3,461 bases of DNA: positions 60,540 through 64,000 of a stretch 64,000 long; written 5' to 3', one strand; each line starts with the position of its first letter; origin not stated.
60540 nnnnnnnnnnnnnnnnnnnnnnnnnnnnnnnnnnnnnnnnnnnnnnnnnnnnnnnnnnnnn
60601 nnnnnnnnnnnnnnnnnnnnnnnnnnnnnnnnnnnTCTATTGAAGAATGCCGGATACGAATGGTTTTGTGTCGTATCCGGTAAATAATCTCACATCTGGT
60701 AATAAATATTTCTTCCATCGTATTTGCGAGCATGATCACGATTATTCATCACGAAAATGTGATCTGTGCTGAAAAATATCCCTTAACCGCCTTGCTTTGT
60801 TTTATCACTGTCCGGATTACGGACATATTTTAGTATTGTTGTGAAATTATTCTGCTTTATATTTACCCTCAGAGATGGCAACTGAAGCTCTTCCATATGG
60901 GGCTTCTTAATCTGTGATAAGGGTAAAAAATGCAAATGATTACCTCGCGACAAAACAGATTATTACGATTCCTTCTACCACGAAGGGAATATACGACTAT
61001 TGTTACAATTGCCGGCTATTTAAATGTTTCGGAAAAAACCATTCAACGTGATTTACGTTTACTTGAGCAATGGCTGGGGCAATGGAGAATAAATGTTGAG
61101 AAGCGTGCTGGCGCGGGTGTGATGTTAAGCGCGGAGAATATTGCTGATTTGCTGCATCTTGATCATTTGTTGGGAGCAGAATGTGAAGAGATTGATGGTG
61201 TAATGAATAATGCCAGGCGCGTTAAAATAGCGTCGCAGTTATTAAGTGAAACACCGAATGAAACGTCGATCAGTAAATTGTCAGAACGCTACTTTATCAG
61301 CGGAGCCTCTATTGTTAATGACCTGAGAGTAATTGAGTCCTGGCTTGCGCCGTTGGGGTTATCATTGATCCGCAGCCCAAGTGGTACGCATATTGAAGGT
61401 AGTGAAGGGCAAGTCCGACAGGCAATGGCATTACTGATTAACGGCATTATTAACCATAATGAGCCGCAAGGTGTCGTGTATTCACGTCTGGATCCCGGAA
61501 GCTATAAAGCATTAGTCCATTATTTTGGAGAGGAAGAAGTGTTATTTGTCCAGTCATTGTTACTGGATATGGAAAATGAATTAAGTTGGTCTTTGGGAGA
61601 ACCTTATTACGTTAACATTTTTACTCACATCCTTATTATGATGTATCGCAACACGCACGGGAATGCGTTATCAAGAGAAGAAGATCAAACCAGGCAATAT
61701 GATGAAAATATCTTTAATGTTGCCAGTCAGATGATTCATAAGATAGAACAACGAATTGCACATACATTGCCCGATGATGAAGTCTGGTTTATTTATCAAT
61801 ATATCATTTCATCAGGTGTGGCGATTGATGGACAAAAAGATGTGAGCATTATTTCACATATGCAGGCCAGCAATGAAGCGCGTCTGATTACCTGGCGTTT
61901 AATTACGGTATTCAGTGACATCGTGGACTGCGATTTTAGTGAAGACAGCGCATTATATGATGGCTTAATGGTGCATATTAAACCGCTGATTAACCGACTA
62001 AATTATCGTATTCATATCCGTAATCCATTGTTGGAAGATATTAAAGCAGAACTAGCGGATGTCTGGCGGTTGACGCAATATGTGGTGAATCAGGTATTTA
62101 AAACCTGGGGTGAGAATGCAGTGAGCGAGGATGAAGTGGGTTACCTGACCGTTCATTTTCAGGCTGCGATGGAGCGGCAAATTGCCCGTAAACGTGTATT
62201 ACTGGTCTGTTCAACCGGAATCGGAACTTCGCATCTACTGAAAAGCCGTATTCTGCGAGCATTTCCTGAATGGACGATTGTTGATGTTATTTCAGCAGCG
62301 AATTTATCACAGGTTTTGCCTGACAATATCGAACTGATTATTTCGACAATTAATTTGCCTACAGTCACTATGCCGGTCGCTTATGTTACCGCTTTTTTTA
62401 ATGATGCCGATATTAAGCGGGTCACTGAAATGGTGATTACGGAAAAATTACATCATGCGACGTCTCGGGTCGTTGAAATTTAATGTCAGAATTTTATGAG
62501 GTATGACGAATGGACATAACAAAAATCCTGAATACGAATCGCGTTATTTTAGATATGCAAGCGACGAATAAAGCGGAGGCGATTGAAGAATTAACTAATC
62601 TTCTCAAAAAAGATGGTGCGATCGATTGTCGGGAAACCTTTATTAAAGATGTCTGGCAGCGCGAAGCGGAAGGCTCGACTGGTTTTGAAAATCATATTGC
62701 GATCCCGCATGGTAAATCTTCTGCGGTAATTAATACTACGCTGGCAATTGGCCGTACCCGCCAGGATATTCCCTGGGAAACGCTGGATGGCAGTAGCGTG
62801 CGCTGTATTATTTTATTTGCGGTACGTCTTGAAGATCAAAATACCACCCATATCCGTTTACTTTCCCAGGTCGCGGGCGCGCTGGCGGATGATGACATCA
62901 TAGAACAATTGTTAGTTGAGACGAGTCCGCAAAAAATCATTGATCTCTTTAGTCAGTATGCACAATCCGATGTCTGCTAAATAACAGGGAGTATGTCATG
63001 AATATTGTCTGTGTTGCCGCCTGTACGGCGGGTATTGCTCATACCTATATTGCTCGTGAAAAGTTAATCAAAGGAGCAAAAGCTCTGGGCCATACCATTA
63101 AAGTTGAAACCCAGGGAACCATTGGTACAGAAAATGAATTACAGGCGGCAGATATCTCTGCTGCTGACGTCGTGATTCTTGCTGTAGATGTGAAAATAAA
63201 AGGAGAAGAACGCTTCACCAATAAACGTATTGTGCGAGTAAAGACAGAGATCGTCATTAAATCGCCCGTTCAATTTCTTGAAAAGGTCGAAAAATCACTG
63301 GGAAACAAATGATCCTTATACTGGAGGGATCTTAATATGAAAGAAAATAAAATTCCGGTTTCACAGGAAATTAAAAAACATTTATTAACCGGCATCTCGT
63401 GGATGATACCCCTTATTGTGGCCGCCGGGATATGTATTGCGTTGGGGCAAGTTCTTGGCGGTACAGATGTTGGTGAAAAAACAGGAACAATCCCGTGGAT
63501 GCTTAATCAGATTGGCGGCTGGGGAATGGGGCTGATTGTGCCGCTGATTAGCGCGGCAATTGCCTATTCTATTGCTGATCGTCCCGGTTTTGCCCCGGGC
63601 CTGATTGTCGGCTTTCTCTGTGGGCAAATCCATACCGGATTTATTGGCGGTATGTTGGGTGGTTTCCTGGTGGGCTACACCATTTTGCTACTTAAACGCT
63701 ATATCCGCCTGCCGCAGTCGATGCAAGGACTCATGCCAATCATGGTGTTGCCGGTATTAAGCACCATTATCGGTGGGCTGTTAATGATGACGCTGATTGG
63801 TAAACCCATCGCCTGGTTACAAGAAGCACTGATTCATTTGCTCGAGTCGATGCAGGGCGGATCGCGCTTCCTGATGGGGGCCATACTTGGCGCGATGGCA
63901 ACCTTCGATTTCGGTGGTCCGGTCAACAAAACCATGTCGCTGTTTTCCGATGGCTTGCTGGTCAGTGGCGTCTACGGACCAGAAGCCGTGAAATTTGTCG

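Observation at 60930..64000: PRD-regulator plus fructose-like PTS (EIIA, EIIB, EIIC) operon next to yicI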

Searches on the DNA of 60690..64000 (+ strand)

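Call 25: search_dna_similar(query=window:60690-64000:+, collection=ecoli_genomes, mode=near, rows=spread, max_rows=40)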
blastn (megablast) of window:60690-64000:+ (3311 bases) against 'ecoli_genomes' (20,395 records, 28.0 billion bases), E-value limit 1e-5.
Records with a match: 1607; places in all: 1609; records where one place covers at least 80% of the query: 1602.
Genomes with a match: 1606 of 5426; with a place that covers at least 80% of the query: 1601. Places per genome that has any: lowest 1, median 1, highest 2. On chromosomes: 1608 places; on plasmids: 1.
Best place of each record, by identity: >=99% 1223; 95-99% 384.
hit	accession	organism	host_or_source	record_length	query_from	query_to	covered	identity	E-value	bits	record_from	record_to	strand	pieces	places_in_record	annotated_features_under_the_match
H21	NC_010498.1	Escherichia coli SMS-3-5 strain SMS-3-5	-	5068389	1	3311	100%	100.0%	0e+0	6115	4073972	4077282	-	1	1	BglG family transcription antiterminator | PTS fructose transporter subunit IIC | PTS sugar transporter subunit IIA | PTS fructose transporter subunit IIB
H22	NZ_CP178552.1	Escherichia coli strain WWCOL-236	wastewater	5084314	1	3311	100%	99.3%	0e+0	5987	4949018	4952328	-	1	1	BglG family transcription antiterminator | PTS fructose transporter subunit IIC | PTS sugar transporter subunit IIA | PTS fructose transporter subunit IIB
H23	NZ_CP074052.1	Escherichia coli strain PD23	Pig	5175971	1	3311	100%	99.3%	0e+0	5982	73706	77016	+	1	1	BglG family transcription antiterminator | PTS fructose transporter subunit IIC | PTS sugar transporter subunit IIA | PTS fructose transporter subunit IIB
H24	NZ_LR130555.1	Escherichia coli strain MS14385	Homo sapiens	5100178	1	3311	100%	99.3%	0e+0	5982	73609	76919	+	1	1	BglG family transcription antiterminator | PTS fructose transporter subunit IIC | PTS sugar transporter subunit IIA | PTS fructose transporter subunit IIB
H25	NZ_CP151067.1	Escherichia coli strain 21KM1392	Dog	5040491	1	3311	100%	99.2%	0e+0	5976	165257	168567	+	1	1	transcription antiterminator | PTS fructose transporter subunit IIC | PTS sugar transporter subunit IIA | PTS fructose transporter subunit IIB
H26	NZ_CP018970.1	Escherichia coli strain Ecol_542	Homo sapiens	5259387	1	3311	100%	99.2%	0e+0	5971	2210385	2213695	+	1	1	BglG family transcription antiterminator | PTS fructose transporter subunit IIC | PTS sugar transporter subunit IIA | PTS fructose transporter subunit IIB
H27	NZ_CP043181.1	Escherichia coli O2:H6 strain PG20180057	mouse gut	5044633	1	3311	100%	99.2%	0e+0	5971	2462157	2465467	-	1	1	BglG family transcription antiterminator | PTS fructose transporter subunit IIC | PTS sugar transporter subunit IIA | PTS fructose transporter subunit IIB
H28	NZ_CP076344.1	Escherichia coli strain AVS0096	river water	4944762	1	3311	100%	99.2%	0e+0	5971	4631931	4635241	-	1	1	BglG family transcription antiterminator | PTS fructose transporter subunit IIC | PTS sugar transporter subunit IIA | PTS fructose transporter subunit IIB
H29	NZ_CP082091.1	Escherichia coli strain MS20645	Homo sapiens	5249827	1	3311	100%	99.2%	0e+0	5971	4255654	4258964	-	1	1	BglG family transcription antiterminator | PTS fructose transporter subunit IIC | PTS sugar transporter subunit IIA | PTS fructose transporter subunit IIB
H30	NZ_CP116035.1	Escherichia coli strain FAH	Homo sapiens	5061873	1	3311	100%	99.2%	0e+0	5971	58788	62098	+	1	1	BglG family transcription antiterminator | PTS fructose transporter subunit IIC | PTS sugar transporter subunit IIA | PTS fructose transporter subunit IIB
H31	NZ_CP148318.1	Escherichia coli strain Z1323MEC0001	Mammal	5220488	1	3311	100%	99.2%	0e+0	5971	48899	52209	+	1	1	BglG family transcription antiterminator | PTS fructose transporter subunit IIC | PTS sugar transporter subunit IIA | PTS fructose transporter subunit IIB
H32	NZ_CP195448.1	Escherichia coli strain 23AR0151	Homo sapiens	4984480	1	3311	100%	99.2%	0e+0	5971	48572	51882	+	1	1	BglG family transcription antiterminator | PTS fructose transporter subunit IIC | PTS sugar transporter subunit IIA | PTS fructose transporter subunit IIB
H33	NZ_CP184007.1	Escherichia coli strain 1290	Homo sapiens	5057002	1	3311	100%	99.2%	0e+0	5971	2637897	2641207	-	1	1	BglG family transcription antiterminator | PTS fructose transporter subunit IIC | PTS sugar transporter subunit IIA | PTS fructose transporter subunit IIB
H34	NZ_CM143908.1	Escherichia coli strain E05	Homo sapiens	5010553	1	3311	100%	99.2%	0e+0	5971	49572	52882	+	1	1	BglG family transcription antiterminator | PTS fructose transporter subunit IIC | PTS sugar transporter subunit IIA | PTS fructose transporter subunit IIB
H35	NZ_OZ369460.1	Escherichia coli strain Esc4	not applicable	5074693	1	3311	100%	99.2%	0e+0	5971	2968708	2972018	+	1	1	BglG family transcription antiterminator | PTS fructose transporter subunit IIC | PTS sugar transporter subunit IIA | PTS fructose transporter subunit IIB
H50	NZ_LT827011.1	Escherichia coli O127:H6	Homo sapiens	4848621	1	3311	100%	99.0%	0e+0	5938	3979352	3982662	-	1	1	BglG family transcription antiterminator | PTS fructose transporter subunit IIC | PTS sugar transporter subunit IIA | PTS fructose transporter subunit IIB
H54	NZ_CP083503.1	Escherichia coli strain elppa5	Homo sapiens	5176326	1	3311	100%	97.6%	0e+0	5683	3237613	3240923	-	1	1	BglG family transcription antiterminator | PTS fructose transporter subunit IIC | PTS sugar transporter subunit IIA | PTS fructose transporter subunit IIB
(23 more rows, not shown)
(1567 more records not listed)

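Call 60: get_annotated_region(hit=H54, flank=9000)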
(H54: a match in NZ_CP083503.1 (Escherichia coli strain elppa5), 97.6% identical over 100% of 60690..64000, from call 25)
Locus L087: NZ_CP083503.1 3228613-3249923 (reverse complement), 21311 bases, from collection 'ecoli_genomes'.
description: Escherichia coli strain elppa5 chromosome, complete genome
organism: Escherichia coli strain elppa5 (NCBI taxid 562)
replicon: chromosome; assembly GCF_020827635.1
host: Homo sapiens; source: blood; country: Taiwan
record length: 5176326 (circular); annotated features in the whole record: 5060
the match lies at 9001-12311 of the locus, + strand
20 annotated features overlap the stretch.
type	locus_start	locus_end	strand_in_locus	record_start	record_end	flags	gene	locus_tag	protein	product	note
CDS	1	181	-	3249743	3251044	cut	-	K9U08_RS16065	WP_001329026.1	MFS transporter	-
CDS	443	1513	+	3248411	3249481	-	-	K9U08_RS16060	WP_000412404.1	LacI family DNA-binding transcriptional regulator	-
CDS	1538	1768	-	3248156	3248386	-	-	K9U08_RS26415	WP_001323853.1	hypothetical protein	-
CDS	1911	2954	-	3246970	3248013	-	-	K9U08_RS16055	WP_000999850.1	tetratricopeptide repeat protein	-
CDS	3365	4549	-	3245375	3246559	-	-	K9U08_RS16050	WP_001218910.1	tyrosine-type recombinase/integrase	-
tRNA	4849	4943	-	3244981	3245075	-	-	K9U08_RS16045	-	tRNA-Sec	-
CDS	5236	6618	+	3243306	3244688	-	yicJ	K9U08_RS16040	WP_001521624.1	glycoside-pentoside-hexuronide family transporter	-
CDS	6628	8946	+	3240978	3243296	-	yicI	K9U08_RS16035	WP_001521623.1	alpha-xylosidase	-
CDS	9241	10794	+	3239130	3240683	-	-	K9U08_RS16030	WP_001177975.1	BglG family transcription antiterminator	-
CDS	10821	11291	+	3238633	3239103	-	-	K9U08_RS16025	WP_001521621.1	PTS sugar transporter subunit IIA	-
CDS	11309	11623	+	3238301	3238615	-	-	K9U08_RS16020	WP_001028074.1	PTS fructose transporter subunit IIB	-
CDS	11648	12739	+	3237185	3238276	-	-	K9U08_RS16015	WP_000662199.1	PTS fructose transporter subunit IIC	-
CDS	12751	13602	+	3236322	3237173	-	-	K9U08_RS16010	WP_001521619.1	class II fructose-bisphosphate aldolase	-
CDS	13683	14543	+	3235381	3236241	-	-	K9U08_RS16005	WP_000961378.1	ketose-bisphosphate aldolase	-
CDS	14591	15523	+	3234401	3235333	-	-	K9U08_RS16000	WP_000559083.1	ROK family protein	-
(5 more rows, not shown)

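Call 61: get_annotated_region(hit=H50, flank=9000)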
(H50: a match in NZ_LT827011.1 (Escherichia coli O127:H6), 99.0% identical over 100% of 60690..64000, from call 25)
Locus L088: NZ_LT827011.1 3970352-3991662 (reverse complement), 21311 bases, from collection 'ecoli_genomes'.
description: Escherichia coli O127:H6 isolate EPEC E2348/69 variety 2 chromosome 1, complete sequence
organism: Escherichia coli O127:H6 (NCBI taxid 168807)
replicon: chromosome; assembly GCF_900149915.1
host: Homo sapiens; source: Sanger Centre via Imperial College; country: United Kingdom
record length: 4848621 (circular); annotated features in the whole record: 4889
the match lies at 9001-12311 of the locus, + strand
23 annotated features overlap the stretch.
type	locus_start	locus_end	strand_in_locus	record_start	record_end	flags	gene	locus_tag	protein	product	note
CDS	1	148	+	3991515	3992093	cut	espA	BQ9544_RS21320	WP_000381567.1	type III secretion system LEE translocon filament protein EspA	-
CDS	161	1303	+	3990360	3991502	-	espD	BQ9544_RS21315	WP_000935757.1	type III secretion system LEE translocon pore-forming subunit EspD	-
CDS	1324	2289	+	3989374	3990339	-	espB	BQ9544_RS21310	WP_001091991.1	type III secretion system LEE translocon pore-forming subunit EspB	-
CDS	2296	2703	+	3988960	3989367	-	cesD2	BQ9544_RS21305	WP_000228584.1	LcrR family type III secretion system chaperone CesD2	-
CDS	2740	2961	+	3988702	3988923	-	escF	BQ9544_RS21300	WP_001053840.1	type III secretion system LEE needle filament protein EscF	-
CDS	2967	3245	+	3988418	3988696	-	escG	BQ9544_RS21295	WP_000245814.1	type III secretion system LEE needle protein cochaperone EscG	-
CDS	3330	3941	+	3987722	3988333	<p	espF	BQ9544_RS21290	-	type III secretion system LEE effector EspF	incomplete; partial in the middle of a contig; missing C-terminus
CDS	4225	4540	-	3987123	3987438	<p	-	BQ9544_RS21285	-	IS3 family transposase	frameshifted; internal stop; incomplete; partial in the middle of a contig; missing N-terminus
tRNA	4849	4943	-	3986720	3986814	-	-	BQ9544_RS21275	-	tRNA-Sec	-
CDS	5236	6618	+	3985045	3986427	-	yicJ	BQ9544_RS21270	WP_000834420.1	glycoside-pentoside-hexuronide family transporter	-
CDS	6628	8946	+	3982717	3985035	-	yicI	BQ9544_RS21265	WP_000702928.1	alpha-xylosidase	-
CDS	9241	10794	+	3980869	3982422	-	-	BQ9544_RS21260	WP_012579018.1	BglG family transcription antiterminator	-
CDS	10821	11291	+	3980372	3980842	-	-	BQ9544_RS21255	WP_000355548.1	PTS sugar transporter subunit IIA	-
CDS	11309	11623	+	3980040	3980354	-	-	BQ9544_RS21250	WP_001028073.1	PTS fructose transporter subunit IIB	-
CDS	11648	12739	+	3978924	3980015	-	-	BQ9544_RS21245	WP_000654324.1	PTS fructose transporter subunit IIC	-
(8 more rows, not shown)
